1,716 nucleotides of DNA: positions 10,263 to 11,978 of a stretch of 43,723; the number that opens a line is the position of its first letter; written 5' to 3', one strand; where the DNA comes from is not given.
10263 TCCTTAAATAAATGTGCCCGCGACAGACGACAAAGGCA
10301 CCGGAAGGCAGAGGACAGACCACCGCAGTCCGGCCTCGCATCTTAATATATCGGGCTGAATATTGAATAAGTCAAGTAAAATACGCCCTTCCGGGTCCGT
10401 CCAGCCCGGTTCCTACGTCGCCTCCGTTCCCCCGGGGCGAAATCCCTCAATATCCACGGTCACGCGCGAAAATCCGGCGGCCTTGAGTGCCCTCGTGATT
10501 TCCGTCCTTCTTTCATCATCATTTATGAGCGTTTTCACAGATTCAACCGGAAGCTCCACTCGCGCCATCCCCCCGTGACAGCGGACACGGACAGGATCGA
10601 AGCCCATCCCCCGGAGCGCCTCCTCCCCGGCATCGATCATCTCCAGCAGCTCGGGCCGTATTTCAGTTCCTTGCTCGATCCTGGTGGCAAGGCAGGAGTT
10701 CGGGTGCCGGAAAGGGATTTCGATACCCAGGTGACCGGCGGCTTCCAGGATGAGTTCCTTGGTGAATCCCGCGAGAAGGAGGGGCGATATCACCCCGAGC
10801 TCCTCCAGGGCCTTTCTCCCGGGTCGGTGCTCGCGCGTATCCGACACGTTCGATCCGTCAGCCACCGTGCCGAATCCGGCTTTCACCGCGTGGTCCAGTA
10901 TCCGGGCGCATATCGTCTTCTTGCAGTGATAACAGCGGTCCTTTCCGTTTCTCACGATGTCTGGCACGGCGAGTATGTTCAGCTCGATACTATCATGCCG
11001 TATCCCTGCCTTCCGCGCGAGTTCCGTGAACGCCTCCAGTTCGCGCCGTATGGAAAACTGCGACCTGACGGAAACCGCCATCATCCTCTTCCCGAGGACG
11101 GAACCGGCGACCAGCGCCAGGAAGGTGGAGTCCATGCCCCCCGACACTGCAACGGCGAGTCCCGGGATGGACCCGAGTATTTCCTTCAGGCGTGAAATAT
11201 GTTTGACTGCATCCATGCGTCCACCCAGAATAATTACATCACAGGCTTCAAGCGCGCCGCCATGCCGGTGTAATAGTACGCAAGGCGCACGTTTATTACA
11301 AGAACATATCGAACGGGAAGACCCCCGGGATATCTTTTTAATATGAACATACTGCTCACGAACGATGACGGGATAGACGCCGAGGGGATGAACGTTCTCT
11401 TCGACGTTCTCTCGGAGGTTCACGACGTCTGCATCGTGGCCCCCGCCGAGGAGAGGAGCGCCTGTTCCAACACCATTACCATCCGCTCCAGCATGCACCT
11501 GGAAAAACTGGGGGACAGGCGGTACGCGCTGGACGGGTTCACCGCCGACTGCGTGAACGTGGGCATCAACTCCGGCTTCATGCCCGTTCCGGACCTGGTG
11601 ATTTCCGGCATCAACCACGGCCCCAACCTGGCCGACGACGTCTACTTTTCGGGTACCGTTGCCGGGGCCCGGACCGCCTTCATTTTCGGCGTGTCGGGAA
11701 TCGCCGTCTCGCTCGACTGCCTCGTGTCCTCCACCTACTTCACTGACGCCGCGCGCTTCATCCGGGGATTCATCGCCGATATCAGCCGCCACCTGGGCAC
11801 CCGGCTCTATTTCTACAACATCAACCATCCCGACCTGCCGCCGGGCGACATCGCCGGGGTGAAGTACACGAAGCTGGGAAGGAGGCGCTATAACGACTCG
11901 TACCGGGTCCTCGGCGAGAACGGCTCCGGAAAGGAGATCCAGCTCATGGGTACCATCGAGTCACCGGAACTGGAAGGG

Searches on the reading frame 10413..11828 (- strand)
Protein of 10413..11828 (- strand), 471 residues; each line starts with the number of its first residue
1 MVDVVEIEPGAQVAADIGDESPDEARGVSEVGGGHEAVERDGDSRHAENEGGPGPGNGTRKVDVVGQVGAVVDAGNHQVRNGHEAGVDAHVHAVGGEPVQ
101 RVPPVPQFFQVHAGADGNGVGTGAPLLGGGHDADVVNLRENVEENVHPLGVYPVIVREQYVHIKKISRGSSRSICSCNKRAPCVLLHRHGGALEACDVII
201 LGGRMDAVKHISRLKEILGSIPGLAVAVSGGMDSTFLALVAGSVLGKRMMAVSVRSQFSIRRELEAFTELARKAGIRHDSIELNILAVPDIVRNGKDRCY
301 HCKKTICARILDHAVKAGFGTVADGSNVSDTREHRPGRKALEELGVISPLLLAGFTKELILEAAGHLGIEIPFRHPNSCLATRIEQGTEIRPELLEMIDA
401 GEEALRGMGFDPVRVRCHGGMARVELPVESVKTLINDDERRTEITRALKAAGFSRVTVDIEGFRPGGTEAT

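Call 11: search_protein_families(library=pfam, proteins=[window:10413-11828:-], max_evalue=0.001)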
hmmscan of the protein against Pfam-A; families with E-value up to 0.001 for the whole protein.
window:10413-11828:- (471 aa): 2 families
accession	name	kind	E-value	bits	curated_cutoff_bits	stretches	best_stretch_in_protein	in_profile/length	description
PF06508.19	QueC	-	6.2e-06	26.3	22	1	226-286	4-63/210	Queuosine biosynthesis protein QueC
PF02540.23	NAD_synthase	-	0.00031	20.4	21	1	223-284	20-82/242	NAD synthase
